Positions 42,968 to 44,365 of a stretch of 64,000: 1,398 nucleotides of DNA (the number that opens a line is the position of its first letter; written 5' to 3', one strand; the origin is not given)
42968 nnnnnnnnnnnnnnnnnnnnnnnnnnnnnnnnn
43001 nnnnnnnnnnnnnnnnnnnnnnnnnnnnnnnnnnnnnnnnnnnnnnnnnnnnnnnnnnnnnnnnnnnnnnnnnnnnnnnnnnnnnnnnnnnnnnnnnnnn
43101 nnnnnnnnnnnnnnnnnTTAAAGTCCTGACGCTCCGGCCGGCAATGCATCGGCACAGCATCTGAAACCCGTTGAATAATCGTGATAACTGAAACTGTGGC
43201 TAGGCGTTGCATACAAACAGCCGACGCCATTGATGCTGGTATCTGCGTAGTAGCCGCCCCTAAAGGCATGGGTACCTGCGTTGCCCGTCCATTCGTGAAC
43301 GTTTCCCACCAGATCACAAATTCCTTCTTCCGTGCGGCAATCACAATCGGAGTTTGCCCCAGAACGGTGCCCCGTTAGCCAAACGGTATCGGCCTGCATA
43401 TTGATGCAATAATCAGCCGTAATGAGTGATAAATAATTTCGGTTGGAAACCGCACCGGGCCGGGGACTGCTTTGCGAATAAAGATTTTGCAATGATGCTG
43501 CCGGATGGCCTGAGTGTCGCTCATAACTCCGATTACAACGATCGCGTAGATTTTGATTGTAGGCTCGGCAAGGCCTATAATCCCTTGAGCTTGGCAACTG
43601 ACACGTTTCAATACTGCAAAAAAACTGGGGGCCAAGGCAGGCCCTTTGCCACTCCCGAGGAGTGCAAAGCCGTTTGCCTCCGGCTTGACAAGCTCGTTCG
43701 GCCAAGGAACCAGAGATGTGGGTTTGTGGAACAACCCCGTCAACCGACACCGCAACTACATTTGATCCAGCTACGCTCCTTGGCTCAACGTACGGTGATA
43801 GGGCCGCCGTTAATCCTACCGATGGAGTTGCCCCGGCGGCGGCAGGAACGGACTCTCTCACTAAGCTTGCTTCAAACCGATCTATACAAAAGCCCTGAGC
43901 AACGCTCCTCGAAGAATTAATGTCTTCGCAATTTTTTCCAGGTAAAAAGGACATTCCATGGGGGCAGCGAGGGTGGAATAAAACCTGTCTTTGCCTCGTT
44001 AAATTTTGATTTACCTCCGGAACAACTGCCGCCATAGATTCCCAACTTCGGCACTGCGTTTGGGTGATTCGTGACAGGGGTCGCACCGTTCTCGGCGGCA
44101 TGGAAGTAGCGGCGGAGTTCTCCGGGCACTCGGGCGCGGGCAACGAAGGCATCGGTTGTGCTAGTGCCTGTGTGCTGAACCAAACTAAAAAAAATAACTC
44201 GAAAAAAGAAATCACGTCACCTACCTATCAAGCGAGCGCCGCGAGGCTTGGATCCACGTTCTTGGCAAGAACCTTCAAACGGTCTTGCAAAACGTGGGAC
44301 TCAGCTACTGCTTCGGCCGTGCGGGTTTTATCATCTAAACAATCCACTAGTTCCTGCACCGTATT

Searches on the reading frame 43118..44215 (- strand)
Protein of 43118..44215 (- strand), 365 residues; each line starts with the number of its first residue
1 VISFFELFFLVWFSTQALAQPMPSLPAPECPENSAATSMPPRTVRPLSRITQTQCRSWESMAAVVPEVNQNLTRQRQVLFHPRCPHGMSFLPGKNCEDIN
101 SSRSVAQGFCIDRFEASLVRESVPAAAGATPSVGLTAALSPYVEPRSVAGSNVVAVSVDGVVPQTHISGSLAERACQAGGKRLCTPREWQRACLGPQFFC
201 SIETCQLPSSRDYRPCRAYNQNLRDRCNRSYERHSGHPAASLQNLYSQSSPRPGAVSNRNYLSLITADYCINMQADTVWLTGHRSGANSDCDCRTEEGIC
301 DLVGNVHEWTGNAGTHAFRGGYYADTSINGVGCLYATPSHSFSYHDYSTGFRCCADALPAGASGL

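Call 28: search_protein_families(library=pfam, proteins=[window:43118-44215:-], max_evalue=0.0001)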
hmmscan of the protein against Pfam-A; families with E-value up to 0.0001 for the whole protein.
window:43118-44215:- (365 aa): 1 family
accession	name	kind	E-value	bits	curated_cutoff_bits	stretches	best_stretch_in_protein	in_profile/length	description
PF03781.23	FGE-sulfatase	-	1.2e-05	25.5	23.3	0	162-195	91-124/255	Sulfatase-modifying factor enzyme 1-like domain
